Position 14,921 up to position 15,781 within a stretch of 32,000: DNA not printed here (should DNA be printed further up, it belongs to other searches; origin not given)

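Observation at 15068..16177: Tandem pair of proteasome-beta/HslV-like threonine hydrolases in a phage-like region, with no AAA+ partner in view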

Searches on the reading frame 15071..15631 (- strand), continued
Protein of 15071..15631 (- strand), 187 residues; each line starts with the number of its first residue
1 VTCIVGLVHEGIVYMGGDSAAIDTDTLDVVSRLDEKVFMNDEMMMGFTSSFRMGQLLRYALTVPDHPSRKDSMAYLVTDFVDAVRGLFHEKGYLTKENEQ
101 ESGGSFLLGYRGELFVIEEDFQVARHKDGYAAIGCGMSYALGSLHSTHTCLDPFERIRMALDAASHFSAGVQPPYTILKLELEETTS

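Call 57: predict_structure(alignment_id=A4)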
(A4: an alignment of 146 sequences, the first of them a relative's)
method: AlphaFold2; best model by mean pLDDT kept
length: 187 residues; sequences in the alignment: 146
mean_pLDDT: 95.9   pTM: 0.90
mean pLDDT of the five models: 95.9, 95.9, 95.8, 95.7, 95.7
residues with pLDDT >= 90: 177; 70-90: 7; 50-70: 3; < 50: 0
segments of 3 or more residues with pLDDT < 50: none
pLDDT, mean of each block of 10 residues (from residue 1): 96 97 91 94 96 97 98 98 98 97 98 98 97 98 98 98 97 97 73
secondary structure, 60 per line:
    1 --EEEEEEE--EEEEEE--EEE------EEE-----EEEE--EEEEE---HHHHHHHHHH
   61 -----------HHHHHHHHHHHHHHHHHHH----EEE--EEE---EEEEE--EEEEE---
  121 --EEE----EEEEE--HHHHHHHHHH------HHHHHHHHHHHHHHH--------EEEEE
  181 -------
elements in order: E3-9 E12-17 E20-22 E29-31 E37-40 E43-47 H51-60 H72-90 E95-97 E100-102 E106-110 E113-117 E123-125 E130-134 H137-146 H153-167 E176-180
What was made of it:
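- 15068..15631 (-): Gene B: 187-aa canonical AAH-like proteasome homologue, acidic (pI 4.8), GTG start. Catalytic codons: Thr 15628-15626, Asp17 15580-15578, Lys 15526-15524. It has GCG in place of GSG and a longer, conserved acidic loop (KG..KENExE) after helix 2. AF2 pLDDT 95.9 (call 57).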

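Call 66: get_annotated_region(hit=H2, flank=3500)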
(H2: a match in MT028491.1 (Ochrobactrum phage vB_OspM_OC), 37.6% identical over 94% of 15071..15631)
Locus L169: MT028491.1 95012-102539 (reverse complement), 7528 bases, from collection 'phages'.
description: Ochrobactrum phage vB_OspM_OC, complete genome.
organism: Ochrobactrum phage vB_OspM_OC (NCBI taxid 2712956)
taxonomy: Viruses; Duplodnaviria; Heunggongvirae; Uroviricota; Caudoviricetes; Kyanoviridae
host: Ochrobactrum sp. POC9; source: sewage; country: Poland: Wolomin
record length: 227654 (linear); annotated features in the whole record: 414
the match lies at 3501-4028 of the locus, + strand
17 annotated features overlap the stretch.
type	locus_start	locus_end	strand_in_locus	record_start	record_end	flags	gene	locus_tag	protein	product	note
CDS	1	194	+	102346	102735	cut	-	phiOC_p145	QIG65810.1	lytic transglycosylase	-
CDS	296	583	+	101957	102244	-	-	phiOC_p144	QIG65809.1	hypothetical protein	-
CDS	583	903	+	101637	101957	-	-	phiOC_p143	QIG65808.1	hypothetical protein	-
CDS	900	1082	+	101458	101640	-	-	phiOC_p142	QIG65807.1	hypothetical protein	-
CDS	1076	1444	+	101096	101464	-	-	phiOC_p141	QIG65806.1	hypothetical protein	-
CDS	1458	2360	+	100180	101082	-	-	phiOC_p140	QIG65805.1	putative nucleotidyltransferase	-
CDS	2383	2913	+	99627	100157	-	-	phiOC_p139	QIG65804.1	nucleoside triphosphate pyrophosphohydrolase-like protein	MazG-like protein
CDS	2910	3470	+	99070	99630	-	-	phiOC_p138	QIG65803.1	HNH endonuclease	-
CDS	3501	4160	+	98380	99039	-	-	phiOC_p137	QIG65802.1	proteosome component protein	-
CDS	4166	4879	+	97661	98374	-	-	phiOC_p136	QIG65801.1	serine/threonine protein phosphatase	-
CDS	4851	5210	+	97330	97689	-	-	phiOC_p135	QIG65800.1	hypothetical protein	-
CDS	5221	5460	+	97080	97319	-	-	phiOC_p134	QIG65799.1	hypothetical protein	-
CDS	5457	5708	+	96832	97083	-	-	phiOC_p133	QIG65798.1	hypothetical protein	-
CDS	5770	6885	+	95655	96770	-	-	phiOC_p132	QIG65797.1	bifunctional NMN adenylyltransferase/nudix hydrolase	NMN pyrophosphorylase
CDS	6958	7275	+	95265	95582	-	-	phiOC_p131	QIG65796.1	hypothetical protein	-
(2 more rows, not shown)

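Call 67: get_annotated_region(hit=H33, flank=3500)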
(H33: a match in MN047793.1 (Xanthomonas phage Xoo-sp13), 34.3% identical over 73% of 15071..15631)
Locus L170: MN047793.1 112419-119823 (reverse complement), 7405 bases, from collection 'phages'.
description: Xanthomonas phage Xoo-sp13, complete genome.
organism: Xanthomonas phage Xoo-sp13 (NCBI taxid 2591401)
taxonomy: Viruses; Duplodnaviria; Heunggongvirae; Uroviricota; Caudoviricetes
host: Xanthomonas oryzae pv. oryzae; source: soil; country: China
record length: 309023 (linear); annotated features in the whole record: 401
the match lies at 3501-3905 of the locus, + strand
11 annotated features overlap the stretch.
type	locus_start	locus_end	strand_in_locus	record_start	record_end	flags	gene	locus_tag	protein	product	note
CDS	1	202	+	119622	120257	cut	-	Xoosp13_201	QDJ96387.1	hypothetical protein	-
CDS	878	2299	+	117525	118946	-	-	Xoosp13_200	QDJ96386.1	nicotinamide phosphoribosyl transferase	-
CDS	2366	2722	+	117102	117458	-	-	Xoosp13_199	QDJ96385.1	hypothetical protein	-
CDS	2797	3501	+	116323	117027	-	-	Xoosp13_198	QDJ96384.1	deoxycytidylate deaminase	-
CDS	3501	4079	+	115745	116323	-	-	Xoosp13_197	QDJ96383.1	hypothetical protein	-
CDS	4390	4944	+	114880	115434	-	-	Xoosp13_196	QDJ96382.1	alkylated DNA dioxygenase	-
CDS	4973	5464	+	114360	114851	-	-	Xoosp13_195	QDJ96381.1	putative kinase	-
CDS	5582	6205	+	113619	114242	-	-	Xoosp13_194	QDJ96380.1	nucleotide pyrophosphohydrolase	MazG nucleotide pyrophosphohydrolase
CDS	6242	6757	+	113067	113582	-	-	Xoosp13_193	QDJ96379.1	hypothetical protein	-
CDS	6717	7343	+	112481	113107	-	-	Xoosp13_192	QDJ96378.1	hypothetical protein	-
CDS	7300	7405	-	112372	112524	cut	-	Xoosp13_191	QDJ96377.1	hypothetical protein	-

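Call 68: get_annotated_region(hit=H38, flank=3500)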
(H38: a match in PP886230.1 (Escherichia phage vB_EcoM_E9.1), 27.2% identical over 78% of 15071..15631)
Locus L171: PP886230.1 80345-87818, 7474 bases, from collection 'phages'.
description: Escherichia phage vB_EcoM_E9.1, complete genome.
organism: Escherichia phage vB_EcoM_E9.1 (NCBI taxid 3229727)
taxonomy: Viruses; Duplodnaviria; Heunggongvirae; Uroviricota; Caudoviricetes
host: Escherichia coli O157:H7 (ATCC 43888); source: wastewater; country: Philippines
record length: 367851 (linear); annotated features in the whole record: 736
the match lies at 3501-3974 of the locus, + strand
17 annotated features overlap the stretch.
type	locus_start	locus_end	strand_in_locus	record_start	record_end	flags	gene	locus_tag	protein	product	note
CDS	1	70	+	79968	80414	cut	-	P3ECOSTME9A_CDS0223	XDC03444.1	hypothetical protein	-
CDS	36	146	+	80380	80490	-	-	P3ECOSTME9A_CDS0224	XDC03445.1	hypothetical protein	-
CDS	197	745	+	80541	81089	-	-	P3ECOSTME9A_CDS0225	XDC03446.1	hypothetical protein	-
CDS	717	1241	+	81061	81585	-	-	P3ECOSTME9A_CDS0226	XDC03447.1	virion structural protein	-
CDS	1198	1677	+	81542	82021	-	-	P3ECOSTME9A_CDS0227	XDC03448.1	dCMP deaminase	-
CDS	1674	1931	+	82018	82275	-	-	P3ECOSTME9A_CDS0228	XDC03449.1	hypothetical protein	-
CDS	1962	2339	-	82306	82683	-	-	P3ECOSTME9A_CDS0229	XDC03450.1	virion structural protein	-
CDS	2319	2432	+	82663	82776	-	-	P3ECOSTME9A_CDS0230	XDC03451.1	hypothetical protein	-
CDS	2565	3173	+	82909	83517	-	-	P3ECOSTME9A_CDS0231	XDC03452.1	protease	-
CDS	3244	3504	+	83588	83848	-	-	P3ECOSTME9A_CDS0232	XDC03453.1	hypothetical protein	-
CDS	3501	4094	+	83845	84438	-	-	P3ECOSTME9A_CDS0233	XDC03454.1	HslV family peptidase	-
CDS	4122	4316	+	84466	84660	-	-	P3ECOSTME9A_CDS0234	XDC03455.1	hypothetical protein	-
CDS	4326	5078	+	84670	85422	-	-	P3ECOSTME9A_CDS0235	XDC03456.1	Sir2 NAD-dependent deacetylase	-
CDS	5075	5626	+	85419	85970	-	-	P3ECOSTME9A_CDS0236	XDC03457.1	nudix hydrolase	-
CDS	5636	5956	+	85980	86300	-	-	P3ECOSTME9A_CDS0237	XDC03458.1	hypothetical protein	-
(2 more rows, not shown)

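Call 69: get_annotated_region(hit=H3, flank=3500)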
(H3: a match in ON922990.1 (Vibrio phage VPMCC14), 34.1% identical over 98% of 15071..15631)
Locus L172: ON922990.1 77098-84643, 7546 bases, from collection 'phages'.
description: Vibrio phage VPMCC14, complete genome.
organism: Vibrio phage VPMCC14 (NCBI taxid 2968382)
taxonomy: Viruses; Duplodnaviria; Heunggongvirae; Uroviricota; Caudoviricetes
host: Vibrio sp.; source: environmental sample; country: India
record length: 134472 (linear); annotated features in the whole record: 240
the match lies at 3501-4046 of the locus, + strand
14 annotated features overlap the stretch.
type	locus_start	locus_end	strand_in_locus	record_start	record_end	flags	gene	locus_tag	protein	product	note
CDS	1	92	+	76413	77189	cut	-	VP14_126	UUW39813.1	hypothetical protein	-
CDS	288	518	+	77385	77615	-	-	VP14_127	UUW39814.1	hypothetical protein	-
CDS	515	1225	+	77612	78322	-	-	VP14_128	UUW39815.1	putative endolysin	-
CDS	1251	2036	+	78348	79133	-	-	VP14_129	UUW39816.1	putative phosphate starvation-inducible protein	-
CDS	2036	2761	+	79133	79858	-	-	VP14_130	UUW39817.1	putative HNH endonuclease II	-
CDS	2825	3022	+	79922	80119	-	-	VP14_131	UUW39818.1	hypothetical protein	-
CDS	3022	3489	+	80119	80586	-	-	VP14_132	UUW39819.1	hypothetical protein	-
CDS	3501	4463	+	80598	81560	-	-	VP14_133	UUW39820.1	putative nucleophile aminohydrolase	-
CDS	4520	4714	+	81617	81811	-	-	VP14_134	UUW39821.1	hypothetical protein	-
CDS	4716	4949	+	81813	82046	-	-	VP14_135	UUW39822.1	hypothetical protein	-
CDS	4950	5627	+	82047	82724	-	-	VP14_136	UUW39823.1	hypothetical protein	-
CDS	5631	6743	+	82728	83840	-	-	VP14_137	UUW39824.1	putative DNA ligase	-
CDS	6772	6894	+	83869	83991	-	-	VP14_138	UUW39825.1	hypothetical protein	-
CDS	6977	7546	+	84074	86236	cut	-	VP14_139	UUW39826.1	putative rIIA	-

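Call 79: search_protein_families(library=padloc, proteins=[window:15071-15631:-], max_evalue=0.01)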
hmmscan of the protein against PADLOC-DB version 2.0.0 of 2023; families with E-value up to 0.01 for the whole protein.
window:15071-15631:- (187 aa): 0 families
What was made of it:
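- Tried and rejected: PADLOC defence models gave none (call 79).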

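Call 81: search_protein_families(library=pfam, proteins=[L088:4045-4767:+, L088:6583-8310:+, L141:3109-4995:+, L141:5740-6585:+, L154:3572-5116:+, L102:4318-4989:+, L102:5554-6036:+, L099:3723-4469:+, L099:5572-7368:+, L109:3450-4589:+], max_evalue=0.001)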
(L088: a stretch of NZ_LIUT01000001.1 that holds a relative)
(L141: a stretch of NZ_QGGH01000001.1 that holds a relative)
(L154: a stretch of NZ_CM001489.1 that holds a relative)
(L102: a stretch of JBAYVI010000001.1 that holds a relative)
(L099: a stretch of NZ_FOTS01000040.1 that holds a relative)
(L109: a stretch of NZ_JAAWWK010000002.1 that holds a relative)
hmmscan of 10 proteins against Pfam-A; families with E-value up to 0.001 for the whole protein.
L088:4045-4767:+ (241 aa): 1 family
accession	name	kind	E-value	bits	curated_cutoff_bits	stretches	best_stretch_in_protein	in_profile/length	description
PF01844.29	HNH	-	3.9e-05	24.2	21.4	1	45-95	1-45/47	HNH endonuclease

L088:6583-8310:+ (576 aa): 2 families
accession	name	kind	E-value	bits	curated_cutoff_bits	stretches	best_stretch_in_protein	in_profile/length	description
PF20441.4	TerL_nuclease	-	7.6e-32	111.1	24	1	282-560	4-278/286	Terminase large subunit, endonuclease domain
PF03354.21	TerL_ATPase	-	9.4e-16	58.5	23.7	1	119-273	17-177/178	Terminase large subunit, ATPase domain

L141:3109-4995:+ (629 aa): 1 family
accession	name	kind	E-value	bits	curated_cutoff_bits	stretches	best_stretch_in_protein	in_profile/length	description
PF02195.25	ParB_N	-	3.3e-13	49.9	26.3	1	19-126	2-94/95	ParB N-terminal domain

L141:5740-6585:+ (282 aa): 0 families

L154:3572-5116:+ (515 aa): 0 families

L102:4318-4989:+ (224 aa): 1 family
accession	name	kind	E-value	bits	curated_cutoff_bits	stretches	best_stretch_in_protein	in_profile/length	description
PF06941.18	NT5C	-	6.6e-12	46.1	24.8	1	41-187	3-153/180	5' nucleotidase, deoxy (Pyrimidine), cytosolic type C protein (NT5C)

L102:5554-6036:+ (161 aa): 2 families
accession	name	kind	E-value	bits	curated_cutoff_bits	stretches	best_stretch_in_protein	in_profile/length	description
PF00692.24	dUTPase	-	1.6e-21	76.9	22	1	30-159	4-129/129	dUTPase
PF22769.1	DCD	-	1.3e-06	29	27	1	59-128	79-147/153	dCTP deaminase-like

L099:3723-4469:+ (249 aa): 0 families

L099:5572-7368:+ (599 aa): 2 families
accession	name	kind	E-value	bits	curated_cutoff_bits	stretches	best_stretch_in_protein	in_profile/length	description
PF20441.4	TerL_nuclease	-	1.7e-25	90.2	24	1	309-580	10-277/286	Terminase large subunit, endonuclease domain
PF03354.21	TerL_ATPase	-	7.1e-13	49.1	23.7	1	125-293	11-176/178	Terminase large subunit, ATPase domain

L109:3450-4589:+ (380 aa): 1 family
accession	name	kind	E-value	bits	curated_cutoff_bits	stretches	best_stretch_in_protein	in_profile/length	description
PF07505.17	DUF5131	-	2.1e-97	325.8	28.9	1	18-369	1-243/243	Protein of unknown function (DUF5131)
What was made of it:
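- The sampled prophage and bacterial contexts show none either (call 81). In the Paenibacillus and Pelosinus prophages the gene does sit beside the large terminase (call 81), so it is not everywhere far from late genes.
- Tried and rejected: I replaced it with a Pfam scan of ten chosen neighbours (call 81).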

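Call 89: fold_search(model_id=the predicted structure, library=viral)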
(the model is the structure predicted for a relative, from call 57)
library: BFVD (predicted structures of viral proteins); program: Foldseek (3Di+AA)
matches with E <= 10: 524; with E <= 0.001: 32
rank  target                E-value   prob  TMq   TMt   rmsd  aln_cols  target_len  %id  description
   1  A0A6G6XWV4            1.9e-21  1.00  0.90  0.78   5.7       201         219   35  (no name in the UniProt tables at hand)
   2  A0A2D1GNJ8            6.7e-21  1.00  0.93  0.45   2.7       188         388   33  (no name in the UniProt tables at hand)
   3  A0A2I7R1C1            1.9e-19  1.00  0.92  0.61   2.3       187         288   34  (no name in the UniProt tables at hand)
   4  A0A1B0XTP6            4.1e-18  1.00  0.87  0.88   2.1       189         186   24  (no name in the UniProt tables at hand)
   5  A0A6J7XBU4            2.7e-17  1.00  0.88  0.85   2.2       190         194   21  HslV ATP-dependent protease HslVU (ClpYQ), peptidase subunit [uncultured Caudovirales phage]
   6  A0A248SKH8            7.9e-17  1.00  0.84  0.83   2.6       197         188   27  (no name in the UniProt tables at hand)
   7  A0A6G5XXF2            1.1e-15  1.00  0.83  0.77   3.1       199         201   23  (no name in the UniProt tables at hand)
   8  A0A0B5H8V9            6.1e-14  1.00  0.83  0.89   2.4       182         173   21  Uncharacterized protein [Vibrio phage phi 3]
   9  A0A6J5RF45            1.8e-13  1.00  0.75  0.73   3.9       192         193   18  Uncharacterized protein [uncultured Caudovirales phage]
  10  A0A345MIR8            4.2e-12  1.00  0.81  0.74   3.2       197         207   19  Uncharacterized protein [Gordonia phage Daredevil]
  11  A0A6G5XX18            3.1e-11  1.00  0.80  0.83   2.9       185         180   11  (no name in the UniProt tables at hand)
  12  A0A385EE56            3.5e-08  1.00  0.56  0.70   5.4       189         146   14  Proteasome subunit beta [Caulobacter phage CcrBL9]
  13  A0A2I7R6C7            1.0e-07  1.00  0.60  0.42   6.8       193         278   20  (no name in the UniProt tables at hand)
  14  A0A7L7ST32            1.2e-07  1.00  0.68  0.77   3.9       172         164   19  (no name in the UniProt tables at hand)
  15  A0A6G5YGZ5            2.9e-07  1.00  0.63  0.45   4.4       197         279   14  (no name in the UniProt tables at hand)
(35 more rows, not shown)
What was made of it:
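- On Proteasome-like Ntn hydrolases (proteasome beta / HslV / BPH superfamily): Model B matches phage proteasome-like proteins in BFVD (call 89).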
